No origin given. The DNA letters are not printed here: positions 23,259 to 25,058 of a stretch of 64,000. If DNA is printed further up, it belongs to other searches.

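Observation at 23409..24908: Catalytic-subunit homolog appears to lack the N-terminal Ni-ligating CxxC (Ehr-type) while keeping a conserved GHATAY neighbourhood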

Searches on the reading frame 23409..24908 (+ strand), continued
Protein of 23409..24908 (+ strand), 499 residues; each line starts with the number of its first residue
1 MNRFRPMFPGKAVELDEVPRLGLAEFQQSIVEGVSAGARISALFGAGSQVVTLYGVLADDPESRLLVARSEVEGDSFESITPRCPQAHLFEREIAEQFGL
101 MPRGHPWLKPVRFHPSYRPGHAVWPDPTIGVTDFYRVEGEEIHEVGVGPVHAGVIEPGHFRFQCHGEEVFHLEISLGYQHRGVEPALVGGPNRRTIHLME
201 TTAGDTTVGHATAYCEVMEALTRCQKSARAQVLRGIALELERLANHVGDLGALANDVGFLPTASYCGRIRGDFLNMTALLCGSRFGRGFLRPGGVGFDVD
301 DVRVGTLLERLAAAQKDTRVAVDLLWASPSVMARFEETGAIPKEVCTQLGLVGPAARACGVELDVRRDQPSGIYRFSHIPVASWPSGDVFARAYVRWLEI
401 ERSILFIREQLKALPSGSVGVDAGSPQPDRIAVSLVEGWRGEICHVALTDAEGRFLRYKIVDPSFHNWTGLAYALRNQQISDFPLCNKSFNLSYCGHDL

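Call 41: search_dna_similar(query=window:23409-24905:+, collection=plasmids, mode=protein, max_rows=30, max_evalue=1e-20)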
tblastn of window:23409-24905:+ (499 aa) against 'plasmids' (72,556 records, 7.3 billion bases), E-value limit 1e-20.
Records with a match: 92; places in all: 99; records where one place covers at least 80% of the query: 83.
Best place of each record, by identity: <60% 92.
By first word of the organism name: Rhizobium 31; Azospirillum 16; Burkholderia 7; Cupriavidus 6; Escherichia 5; Paraburkholderia 4; Rhodococcus 2; Pantoea 2; Klebsiella 2; Proteus 2; and 14 more.
By predicted mobility (MOB-suite, as given by PLSDB): non-mobilizable 55; conjugative 22; mobilizable 15.
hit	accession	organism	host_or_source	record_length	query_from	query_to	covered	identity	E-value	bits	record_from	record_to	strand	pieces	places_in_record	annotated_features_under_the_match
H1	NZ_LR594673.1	Variovorax sp. PBL-E5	linuron-contaminated soil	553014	6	499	99%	42.2%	5e-99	334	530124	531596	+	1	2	NADH-quinone oxidoreductase subunit C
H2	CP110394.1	Burkholderia sp. JSH-S8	Tetrastigma hemsleyanum Diels et Gilg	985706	8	499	99%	35.5%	9e-54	202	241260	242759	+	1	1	NADH-quinone oxidoreductase subunit C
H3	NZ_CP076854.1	Rhizobium sp. WYJ-E13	Curcuma wenyujin Y.H. Chen et C. ...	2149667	24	499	95%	35.6%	2e-59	219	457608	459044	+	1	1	none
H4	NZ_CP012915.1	Azospirillum brasilense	Digitaria eriantha,microbe,root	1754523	30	499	94%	36.0%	2e-56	210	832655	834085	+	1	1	none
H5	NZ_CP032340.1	Azospirillum brasilense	soil sample,Agricultural field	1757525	30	499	94%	36.0%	2e-56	210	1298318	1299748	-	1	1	none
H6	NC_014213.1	Allomeiothermus silvanus DSM 9946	hot spring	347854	69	499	86%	39.1%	4e-64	233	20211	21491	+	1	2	NADH-quinone oxidoreductase subunit C | NADH dehydrogenase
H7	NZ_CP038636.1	Cupriavidus oxalaticus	whole organism,sewage sludge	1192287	5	499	99%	34.0%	2e-56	210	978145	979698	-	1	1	none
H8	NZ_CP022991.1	Paraburkholderia aromaticivorans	-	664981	37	499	93%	36.3%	8e-62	226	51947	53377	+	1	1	NADH-quinone oxidoreductase subunit C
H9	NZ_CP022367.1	Azospirillum sp. TSH58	single cell,paddy soils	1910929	30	499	94%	35.5%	3e-54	204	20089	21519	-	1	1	record has no annotation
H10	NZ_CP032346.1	Azospirillum brasilense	soil sample,Agricultural field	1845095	40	499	92%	36.3%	3e-54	204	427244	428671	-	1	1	record has no annotation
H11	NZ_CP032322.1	Azospirillum argentinense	soil sample,Agricultural field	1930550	40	499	92%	36.1%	2e-55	207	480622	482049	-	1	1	record has no annotation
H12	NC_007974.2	Cupriavidus metallidurans CH34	-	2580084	20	499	96%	34.6%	7e-59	217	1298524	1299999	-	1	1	none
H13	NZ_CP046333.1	Cupriavidus metallidurans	sedimentation pond in a zinc factory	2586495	20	499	96%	34.6%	7e-59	217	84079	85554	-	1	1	none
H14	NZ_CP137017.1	Sinorhizobium fredii GR64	Phaseolus vulgaris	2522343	43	499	92%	36.2%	9e-61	223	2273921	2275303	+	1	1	record has no annotation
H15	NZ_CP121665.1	Rhizobium sp. CB3090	Gliricidia sp.,cell culture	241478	43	499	92%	36.1%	3e-57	213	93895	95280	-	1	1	NADH-quinone oxidoreductase subunit C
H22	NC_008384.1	Rhizobium johnstonii 3841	-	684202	43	499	92%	35.9%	1e-52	199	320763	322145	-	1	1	NADH-quinone oxidoreductase subunit C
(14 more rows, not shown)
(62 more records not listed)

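Call 42: get_annotated_region(hit=H22, flank=9000)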
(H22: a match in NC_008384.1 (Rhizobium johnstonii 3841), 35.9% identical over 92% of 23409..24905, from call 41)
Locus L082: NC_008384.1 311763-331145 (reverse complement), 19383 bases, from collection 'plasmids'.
description: Rhizobium johnstonii 3841 plasmid pRL11, complete sequence
organism: Rhizobium johnstonii 3841 (NCBI taxid 216596)
taxonomy: Bacteria; Pseudomonadota; Alphaproteobacteria; Hyphomicrobiales; Rhizobiaceae; Rhizobium; Rhizobium johnstonii; Rhizobium johnstonii 3841
host: -; source: -; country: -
typing (MOB-suite, as given by PLSDB): conjugative; relaxase MOBQ; mating-pair formation MPF_T
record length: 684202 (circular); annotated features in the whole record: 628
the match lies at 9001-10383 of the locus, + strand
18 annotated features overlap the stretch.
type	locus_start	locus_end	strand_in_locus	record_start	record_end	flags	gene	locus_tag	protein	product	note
CDS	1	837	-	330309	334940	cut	-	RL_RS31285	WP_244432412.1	caspase family protein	-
CDS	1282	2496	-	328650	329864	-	-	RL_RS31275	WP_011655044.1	MFS transporter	GO:0055085 - transmembrane transport [Evidence IEA]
CDS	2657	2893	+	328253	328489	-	-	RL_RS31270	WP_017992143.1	hypothetical protein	-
CDS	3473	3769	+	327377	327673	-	-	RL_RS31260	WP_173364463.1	helix-turn-helix transcriptional regulator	-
CDS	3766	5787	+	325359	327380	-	hyfB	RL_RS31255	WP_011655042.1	hydrogenase 4 subunit B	GO:0042773 - ATP synthesis coupled electron transport [Evidence IEA]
CDS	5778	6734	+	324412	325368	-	-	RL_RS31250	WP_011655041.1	NADH-quinone oxidoreductase subunit H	-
CDS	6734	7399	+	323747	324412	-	-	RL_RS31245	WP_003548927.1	hydrogenase-4 component E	-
CDS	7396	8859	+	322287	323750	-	-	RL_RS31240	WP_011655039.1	hydrogenase 4 subunit F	-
CDS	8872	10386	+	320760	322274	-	-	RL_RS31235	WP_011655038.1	NADH-quinone oxidoreductase subunit C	-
CDS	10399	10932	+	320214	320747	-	-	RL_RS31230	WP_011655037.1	NADH-quinone oxidoreductase subunit B family protein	GO:0022900 - electron transport chain [Evidence IEA]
CDS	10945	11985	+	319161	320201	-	-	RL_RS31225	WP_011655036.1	DUF4365 domain-containing protein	-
CDS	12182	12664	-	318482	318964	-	-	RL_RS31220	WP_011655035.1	N-acetyltransferase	-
CDS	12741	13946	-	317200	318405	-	pcaF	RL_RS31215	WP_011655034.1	3-oxoadipyl-CoA thiolase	GO:0019619 - 3,4-dihydroxybenzoate catabolic process [Evidence IEA]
CDS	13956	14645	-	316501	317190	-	-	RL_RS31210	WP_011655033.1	3-oxoacid CoA-transferase subunit B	-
CDS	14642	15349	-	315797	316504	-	-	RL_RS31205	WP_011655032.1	3-oxoacid CoA-transferase subunit A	-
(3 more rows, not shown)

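Call 43: get_annotated_region(hit=H1, flank=9000)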
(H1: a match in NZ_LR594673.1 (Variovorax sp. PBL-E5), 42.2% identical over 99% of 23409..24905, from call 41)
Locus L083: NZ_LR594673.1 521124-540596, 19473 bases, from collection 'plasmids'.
description: Variovorax sp. PBL-E5 plasmid 3
organism: Variovorax sp. PBL-E5 (NCBI taxid 434014)
taxonomy: Bacteria; Pseudomonadota; Betaproteobacteria; Burkholderiales; Comamonadaceae; Variovorax; Variovorax sp. PBL-E5
host: -; source: linuron-contaminated soil; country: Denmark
typing (MOB-suite, as given by PLSDB): non-mobilizable
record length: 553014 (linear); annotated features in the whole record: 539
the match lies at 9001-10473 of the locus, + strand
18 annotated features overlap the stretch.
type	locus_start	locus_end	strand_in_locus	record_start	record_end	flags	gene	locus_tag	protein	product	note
CDS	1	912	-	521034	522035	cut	-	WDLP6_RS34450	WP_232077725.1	NADP-dependent oxidoreductase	-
CDS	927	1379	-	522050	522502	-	-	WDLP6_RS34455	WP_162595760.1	nuclear transport factor 2 family protein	-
CDS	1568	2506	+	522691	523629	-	-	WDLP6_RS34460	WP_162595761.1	SDR family oxidoreductase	-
CDS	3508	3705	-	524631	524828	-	-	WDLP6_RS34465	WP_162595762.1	ribbon-helix-helix protein, CopG family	GO:0006355 - regulation of DNA-templated transcription [Evidence IEA]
CDS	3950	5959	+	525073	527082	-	-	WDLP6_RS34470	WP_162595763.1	proton-conducting transporter membrane subunit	-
CDS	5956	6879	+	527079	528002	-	-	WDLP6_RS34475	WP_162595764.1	NADH-quinone oxidoreductase subunit H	-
CDS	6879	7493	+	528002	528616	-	-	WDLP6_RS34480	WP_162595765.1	hypothetical protein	-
CDS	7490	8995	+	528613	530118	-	-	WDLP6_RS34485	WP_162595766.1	proton-conducting transporter membrane subunit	-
CDS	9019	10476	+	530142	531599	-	-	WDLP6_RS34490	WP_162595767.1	NADH-quinone oxidoreductase subunit C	-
CDS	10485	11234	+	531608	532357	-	-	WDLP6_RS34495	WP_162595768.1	4Fe-4S binding protein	-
CDS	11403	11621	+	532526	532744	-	-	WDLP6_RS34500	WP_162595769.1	hypothetical protein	-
CDS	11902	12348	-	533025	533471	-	-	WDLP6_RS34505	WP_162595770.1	universal stress protein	-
CDS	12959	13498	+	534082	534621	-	-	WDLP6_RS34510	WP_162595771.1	hypothetical protein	-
CDS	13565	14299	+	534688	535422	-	-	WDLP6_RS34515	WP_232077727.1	fused MFS/spermidine synthase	-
CDS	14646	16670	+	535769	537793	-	hyfB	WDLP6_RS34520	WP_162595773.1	hydrogenase 4 subunit B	GO:0042773 - ATP synthesis coupled electron transport [Evidence IEA]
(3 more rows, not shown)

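Call 55: predict_structure(alignment_id=A1)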
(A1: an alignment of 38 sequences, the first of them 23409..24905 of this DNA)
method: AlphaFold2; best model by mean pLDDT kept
length: 499 residues; sequences in the alignment: 38
mean_pLDDT: 90.1   pTM: 0.92
mean pLDDT of the five models: 90.1, 89.5, 89.1, 88.5, 86.7
residues with pLDDT >= 90: 384; 70-90: 63; 50-70: 32; < 50: 20
segments of 3 or more residues with pLDDT < 50: 128-134, 150-156, 495-499
pLDDT, mean of each block of 10 residues (from residue 1): 87 97 98 97 94 98 97 96 96 93 90 78 66 54 59 48 86 66 88 92 87 98 96 98 97 94 96 98 95 96 98 98 96 96 97 97 97 95 97 98 98 96 96 97 97 97 90 92 90 45
secondary structure, 60 per line:
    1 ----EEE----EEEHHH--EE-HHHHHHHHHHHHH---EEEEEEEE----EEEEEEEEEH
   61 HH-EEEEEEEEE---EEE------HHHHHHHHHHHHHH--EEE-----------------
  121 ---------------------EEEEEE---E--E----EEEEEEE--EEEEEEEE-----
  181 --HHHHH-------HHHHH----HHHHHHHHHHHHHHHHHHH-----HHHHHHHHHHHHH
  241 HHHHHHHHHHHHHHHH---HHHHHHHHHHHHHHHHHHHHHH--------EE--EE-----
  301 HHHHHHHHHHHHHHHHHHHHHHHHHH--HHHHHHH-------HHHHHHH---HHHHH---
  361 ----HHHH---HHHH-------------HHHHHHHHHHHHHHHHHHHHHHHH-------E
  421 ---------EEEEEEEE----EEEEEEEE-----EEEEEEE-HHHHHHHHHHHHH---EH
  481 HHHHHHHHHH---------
elements in order: E5-7 E12-14 H23-35 E39-46 E51-59 E64-72 E76-78 H85-98 E101-103 E142-147 E159-165 E168-175 H183-187 H195-199 H204-222 H228-256 H260-281 H301-326 H329-335 H343-349 H353-357 H365-368 H372-375 H389-412 E430-437 E442-449 E455-461 H463-475 H480-490

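Call 59: fold_search(model_id=the predicted structure, library=pdb)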
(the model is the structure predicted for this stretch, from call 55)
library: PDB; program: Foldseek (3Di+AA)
matches with E <= 10: 404; with E <= 0.001: 222
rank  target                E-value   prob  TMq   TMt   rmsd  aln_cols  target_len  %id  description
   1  7z0s_E                2.4e-32  1.00  0.88  0.83   3.7       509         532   26  Structure of the Escherichia coli formate hydrogenlyase complex (anaerobic preparation, without formate dehydrogenase  (released 2022-09-28)
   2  7p7l_C                1.8e-25  1.00  0.84  0.72   4.6       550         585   18  Complex I from E. coli, DDM/LMNG-purified, with NADH and FMN, Open state (released 2022-09-21)
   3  7z7t_C                2.1e-25  1.00  0.84  0.72   5.0       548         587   18  Complex I from E. coli, LMNG-purified, under Turnover at pH 6, Open state (released 2022-09-21)
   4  7p7j_C                2.4e-25  1.00  0.84  0.72   5.2       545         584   18  Complex I from E. coli, DDM/LMNG-purified, with DQ, Open state (released 2022-09-21)
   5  7z7v_C                3.5e-25  1.00  0.83  0.71   5.0       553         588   19  Complex I from E. coli, LMNG-purified, under Turnover at pH 6, Open-ready state (released 2022-09-21)
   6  7z7r_C                6.6e-25  1.00  0.84  0.72   6.2       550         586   18  Complex I from E. coli, LMNG-purified, Apo, Open-ready state (released 2022-09-21)
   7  7zci_C                7.3e-25  1.00  0.78  0.69   4.9       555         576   18  Complex I from E. coli, LMNG-purified, under Turnover at pH 6, Resting state (released 2022-09-21)
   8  7p64_C                1.1e-24  1.00  0.84  0.71   5.0       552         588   18  Complex I from E. coli, DDM/LMNG-purified, under Turnover at pH 6, Open state (released 2022-09-21)
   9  7z84_C                1.3e-24  1.00  0.80  0.69   6.0       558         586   19  Complex I from E. coli, DDM/LMNG-purified, under Turnover at pH 8, Open-ready state (released 2022-09-21)
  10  7p63_C                1.5e-24  1.00  0.79  0.68   6.7       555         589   18  Complex I from E. coli, DDM/LMNG-purified, under Turnover at pH 6, Closed state (released 2022-09-21)
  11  7p7k_C                3.3e-24  1.00  0.81  0.71   5.4       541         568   18  Complex I from E. coli, DDM/LMNG-purified, with DQ, Resting state (released 2022-09-21)
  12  7p69_C                6.3e-24  1.00  0.78  0.69   5.5       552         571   18  Complex I from E. coli, DDM/LMNG-purified, under Turnover at pH 6, Resting state (released 2022-09-21)
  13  7q5y_B                1.2e-23  1.00  0.83  0.71   6.4       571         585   19  Structure of NADH:ubichinon oxidoreductase (complex I) of the hyperthermophilic eubacterium Aquifex aeolicus (released 2022-11-16)
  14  7nyr_D                1.6e-23  1.00  0.82  0.71   5.6       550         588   19  Respiratory complex I from Escherichia coli - conformation 1 (released 2021-08-25)
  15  9q8i_C                2.0e-23  1.00  0.79  0.68   5.7       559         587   20  Cryo-EM structure of E. coli complex I variant V96P/N142M (NuoE) (released 2025-11-05)
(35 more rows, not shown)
